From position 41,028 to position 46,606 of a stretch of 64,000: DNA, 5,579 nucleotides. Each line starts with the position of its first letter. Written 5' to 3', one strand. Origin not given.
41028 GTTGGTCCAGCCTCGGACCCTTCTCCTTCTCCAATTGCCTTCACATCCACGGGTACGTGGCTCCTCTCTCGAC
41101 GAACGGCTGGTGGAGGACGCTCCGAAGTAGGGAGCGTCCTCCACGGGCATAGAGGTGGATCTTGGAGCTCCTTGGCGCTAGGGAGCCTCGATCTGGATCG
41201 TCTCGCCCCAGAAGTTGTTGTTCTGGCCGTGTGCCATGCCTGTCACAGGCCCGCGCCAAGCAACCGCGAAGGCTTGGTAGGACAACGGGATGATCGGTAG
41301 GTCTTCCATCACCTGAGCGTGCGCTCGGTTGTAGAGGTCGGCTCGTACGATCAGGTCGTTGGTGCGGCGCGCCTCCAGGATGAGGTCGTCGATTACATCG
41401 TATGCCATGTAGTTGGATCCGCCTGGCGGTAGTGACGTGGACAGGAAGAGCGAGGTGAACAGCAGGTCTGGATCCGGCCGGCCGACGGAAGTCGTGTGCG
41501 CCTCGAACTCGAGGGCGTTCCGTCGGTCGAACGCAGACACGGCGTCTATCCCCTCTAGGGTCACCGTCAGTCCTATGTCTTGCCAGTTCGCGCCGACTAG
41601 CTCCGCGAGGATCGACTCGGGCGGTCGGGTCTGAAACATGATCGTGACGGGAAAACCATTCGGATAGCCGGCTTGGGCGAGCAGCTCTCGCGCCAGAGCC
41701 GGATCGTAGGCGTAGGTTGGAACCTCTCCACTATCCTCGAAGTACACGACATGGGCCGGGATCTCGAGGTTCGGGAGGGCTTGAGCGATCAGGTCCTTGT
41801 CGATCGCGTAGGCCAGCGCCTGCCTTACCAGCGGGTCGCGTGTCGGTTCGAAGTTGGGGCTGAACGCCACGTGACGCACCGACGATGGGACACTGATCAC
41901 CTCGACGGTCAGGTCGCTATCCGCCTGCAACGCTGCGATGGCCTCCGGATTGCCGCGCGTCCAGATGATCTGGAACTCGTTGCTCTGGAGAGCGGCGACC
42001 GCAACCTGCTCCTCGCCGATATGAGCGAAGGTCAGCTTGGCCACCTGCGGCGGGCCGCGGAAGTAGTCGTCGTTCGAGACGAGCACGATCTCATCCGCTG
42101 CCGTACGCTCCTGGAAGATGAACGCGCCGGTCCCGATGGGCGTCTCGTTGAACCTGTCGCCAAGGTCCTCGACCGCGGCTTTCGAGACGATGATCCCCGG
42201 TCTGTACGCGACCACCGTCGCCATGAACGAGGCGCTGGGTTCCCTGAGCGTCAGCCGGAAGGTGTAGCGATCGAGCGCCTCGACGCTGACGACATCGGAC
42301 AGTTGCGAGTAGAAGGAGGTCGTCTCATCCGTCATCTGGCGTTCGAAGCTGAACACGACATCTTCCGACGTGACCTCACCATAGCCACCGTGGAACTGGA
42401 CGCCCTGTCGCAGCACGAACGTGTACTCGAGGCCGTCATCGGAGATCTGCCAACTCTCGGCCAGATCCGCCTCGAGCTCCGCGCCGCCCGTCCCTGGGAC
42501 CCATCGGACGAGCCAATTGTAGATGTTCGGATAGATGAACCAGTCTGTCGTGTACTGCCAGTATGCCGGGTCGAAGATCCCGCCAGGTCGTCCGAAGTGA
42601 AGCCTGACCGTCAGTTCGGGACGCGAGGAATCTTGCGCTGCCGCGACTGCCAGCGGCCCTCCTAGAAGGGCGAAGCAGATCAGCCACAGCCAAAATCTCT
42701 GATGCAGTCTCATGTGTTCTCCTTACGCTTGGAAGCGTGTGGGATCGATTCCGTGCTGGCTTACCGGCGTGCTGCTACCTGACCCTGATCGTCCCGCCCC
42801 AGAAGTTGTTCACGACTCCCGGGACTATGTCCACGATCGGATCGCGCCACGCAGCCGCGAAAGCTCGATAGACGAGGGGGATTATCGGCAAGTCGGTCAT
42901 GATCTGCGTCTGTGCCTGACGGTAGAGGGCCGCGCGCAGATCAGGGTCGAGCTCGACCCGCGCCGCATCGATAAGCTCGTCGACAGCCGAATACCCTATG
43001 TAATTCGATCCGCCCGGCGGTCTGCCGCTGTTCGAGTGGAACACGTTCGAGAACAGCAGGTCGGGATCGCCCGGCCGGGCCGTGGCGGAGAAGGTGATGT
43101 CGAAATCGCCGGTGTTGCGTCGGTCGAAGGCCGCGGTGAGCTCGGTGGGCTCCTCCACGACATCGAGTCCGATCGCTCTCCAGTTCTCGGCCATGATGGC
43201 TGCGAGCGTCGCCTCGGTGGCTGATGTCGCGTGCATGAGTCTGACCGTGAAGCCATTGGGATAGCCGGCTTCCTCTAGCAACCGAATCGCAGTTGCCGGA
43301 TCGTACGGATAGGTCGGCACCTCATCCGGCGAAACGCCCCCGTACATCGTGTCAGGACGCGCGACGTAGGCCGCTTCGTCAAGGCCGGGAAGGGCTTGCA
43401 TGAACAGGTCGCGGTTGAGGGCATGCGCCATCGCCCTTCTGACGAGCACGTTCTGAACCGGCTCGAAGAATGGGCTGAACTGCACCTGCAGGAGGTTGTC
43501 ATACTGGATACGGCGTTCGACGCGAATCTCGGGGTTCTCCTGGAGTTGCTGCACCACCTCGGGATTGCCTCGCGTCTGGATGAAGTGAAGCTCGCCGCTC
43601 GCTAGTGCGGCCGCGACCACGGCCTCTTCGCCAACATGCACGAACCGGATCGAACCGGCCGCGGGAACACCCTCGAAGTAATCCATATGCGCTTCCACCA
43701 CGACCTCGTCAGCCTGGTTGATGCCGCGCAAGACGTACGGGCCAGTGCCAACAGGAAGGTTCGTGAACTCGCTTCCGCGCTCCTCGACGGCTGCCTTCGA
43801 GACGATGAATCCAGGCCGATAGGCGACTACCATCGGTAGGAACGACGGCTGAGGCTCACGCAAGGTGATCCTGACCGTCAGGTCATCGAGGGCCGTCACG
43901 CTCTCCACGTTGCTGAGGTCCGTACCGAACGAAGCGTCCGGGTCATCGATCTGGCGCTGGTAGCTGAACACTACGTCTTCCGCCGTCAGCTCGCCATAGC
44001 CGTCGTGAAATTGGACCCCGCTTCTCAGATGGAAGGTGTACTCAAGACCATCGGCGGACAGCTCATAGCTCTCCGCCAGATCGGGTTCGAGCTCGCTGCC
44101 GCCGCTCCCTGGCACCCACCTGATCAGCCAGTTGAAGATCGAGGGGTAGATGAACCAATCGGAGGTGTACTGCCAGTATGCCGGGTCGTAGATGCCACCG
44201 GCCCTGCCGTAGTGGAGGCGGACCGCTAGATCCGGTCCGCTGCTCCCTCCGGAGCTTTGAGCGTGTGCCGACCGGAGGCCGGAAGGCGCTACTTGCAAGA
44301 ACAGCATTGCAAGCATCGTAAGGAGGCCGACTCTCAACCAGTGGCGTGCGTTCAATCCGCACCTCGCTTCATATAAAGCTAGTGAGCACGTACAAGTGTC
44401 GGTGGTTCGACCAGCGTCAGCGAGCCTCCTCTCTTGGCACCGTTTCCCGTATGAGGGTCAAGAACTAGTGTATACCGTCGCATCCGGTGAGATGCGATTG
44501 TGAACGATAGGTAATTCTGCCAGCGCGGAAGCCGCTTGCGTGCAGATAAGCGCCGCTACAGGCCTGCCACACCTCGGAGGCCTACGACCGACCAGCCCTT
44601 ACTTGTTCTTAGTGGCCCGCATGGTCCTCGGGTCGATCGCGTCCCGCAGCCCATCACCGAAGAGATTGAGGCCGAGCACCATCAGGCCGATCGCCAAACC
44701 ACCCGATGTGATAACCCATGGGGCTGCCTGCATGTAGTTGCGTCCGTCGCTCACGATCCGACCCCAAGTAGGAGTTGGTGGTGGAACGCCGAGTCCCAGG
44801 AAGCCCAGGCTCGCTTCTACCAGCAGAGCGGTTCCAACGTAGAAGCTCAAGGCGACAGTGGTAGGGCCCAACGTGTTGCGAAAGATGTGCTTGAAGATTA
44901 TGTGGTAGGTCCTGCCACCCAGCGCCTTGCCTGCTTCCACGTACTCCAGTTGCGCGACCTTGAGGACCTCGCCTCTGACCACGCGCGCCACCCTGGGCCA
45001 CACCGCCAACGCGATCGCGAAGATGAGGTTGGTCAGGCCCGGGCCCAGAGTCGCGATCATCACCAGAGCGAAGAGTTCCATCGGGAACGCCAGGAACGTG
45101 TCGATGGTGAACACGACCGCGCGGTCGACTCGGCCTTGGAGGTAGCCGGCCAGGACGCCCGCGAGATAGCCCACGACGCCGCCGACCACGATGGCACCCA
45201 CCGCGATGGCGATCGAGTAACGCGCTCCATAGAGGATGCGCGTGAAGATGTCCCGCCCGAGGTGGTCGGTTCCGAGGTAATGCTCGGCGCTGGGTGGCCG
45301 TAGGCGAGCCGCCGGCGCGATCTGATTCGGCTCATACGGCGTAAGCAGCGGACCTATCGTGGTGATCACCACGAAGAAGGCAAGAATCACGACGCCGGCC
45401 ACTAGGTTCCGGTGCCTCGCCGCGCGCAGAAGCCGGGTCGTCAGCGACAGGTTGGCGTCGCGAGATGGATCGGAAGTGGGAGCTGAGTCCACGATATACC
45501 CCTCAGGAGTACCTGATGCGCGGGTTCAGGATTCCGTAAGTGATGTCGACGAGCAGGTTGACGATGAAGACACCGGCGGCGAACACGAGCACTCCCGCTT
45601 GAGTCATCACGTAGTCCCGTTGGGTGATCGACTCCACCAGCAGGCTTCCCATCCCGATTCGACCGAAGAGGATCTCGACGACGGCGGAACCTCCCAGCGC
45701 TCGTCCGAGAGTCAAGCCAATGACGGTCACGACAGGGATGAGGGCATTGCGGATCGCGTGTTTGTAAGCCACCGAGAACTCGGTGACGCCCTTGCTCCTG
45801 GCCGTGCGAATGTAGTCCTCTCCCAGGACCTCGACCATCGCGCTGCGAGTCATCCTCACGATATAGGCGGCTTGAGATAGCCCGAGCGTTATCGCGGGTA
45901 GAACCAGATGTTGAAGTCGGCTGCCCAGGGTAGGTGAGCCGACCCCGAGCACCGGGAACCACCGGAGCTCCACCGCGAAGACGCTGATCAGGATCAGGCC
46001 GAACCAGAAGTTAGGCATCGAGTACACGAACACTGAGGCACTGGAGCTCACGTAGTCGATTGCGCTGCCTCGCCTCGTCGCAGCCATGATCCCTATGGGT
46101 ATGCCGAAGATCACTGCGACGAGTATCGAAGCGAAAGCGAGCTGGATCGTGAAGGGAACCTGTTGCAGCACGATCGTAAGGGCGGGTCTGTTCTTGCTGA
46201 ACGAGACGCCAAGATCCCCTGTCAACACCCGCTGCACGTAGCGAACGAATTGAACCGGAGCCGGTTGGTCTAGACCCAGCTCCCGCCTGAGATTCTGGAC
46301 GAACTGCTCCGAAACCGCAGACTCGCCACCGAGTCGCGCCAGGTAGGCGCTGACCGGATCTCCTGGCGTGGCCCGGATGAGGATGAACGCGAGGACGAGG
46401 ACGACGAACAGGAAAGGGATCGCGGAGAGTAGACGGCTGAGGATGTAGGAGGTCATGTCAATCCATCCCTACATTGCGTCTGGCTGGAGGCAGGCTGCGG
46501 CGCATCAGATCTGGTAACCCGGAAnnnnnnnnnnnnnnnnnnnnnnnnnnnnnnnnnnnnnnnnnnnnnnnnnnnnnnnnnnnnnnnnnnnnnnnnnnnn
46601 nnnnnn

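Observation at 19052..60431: Phased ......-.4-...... motif marks 11 sites in 8 intergenic regions: a candidate single regulon spanning 41 kb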

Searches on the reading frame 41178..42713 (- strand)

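Call 8: search_protein_families(library=pfam, proteins=[window:41178-42713:-])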
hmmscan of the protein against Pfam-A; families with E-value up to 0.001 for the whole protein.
window:41178-42713:- (511 aa): 1 family
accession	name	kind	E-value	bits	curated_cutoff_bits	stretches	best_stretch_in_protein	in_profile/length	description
PF00496.27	SBP_bac_5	-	1e-76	258.9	32.4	1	79-417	1-355/368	Bacterial extracellular solute-binding proteins, family 5 Middle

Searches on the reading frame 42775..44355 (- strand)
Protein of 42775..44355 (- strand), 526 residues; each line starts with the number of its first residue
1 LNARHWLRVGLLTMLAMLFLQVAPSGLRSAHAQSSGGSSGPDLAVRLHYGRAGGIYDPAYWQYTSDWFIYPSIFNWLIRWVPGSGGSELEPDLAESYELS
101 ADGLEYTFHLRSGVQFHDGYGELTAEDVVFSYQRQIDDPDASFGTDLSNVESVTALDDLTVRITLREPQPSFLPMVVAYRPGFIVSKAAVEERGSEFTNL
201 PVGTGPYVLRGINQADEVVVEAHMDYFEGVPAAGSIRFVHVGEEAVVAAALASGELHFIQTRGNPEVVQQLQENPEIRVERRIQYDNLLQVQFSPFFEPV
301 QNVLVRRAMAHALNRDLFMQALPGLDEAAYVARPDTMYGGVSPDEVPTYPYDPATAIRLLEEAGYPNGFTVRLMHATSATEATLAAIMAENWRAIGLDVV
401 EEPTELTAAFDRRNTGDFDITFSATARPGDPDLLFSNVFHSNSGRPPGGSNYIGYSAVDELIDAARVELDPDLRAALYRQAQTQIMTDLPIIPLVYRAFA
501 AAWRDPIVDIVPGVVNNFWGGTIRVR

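Call 9: search_protein_families(library=pfam, proteins=[window:42775-44355:-])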
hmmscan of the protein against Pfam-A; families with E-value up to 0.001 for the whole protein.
window:42775-44355:- (526 aa): 1 family
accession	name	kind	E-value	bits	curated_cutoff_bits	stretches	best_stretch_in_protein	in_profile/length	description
PF00496.27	SBP_bac_5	-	1.6e-76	258.3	32.4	1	88-442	1-364/368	Bacterial extracellular solute-binding proteins, family 5 Middle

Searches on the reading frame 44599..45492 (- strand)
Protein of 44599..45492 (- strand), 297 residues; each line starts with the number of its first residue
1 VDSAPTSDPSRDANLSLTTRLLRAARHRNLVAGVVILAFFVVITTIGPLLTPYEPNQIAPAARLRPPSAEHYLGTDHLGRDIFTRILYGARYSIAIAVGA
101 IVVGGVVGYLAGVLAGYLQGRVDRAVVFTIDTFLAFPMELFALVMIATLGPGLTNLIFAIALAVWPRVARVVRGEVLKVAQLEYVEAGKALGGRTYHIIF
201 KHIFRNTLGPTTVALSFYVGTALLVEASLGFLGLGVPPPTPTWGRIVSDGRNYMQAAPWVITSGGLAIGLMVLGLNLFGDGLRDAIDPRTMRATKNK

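Call 9: search_protein_families(library=pfam, proteins=[window:44599-45492:-])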
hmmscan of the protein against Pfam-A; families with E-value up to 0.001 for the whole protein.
window:44599-45492:- (297 aa): 2 families
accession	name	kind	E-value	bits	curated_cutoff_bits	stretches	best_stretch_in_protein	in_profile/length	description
PF00528.27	BPD_transp_1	-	1.4e-26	93.8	26.4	1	108-290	1-182/184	Binding-protein-dependent transport system inner membrane component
PF12911.12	OppC_N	-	1.2e-07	31.9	23.9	1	25-67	11-53/53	N-terminal TM domain of oligopeptide transport permease C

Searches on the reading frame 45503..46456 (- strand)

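Call 9: search_protein_families(library=pfam, proteins=[window:45503-46456:-])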
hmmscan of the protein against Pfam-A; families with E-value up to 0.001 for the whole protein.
window:45503-46456:- (317 aa): 2 families
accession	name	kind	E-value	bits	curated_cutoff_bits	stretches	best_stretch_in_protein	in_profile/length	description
PF00528.27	BPD_transp_1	-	6.3e-41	140.6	26.4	1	118-315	1-183/184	Binding-protein-dependent transport system inner membrane component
PF19300.4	BPD_transp_1_N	-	3.1e-12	47.1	23.8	1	1-107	1-114/114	Binding-prot-dependent transport system membrane comp, N-term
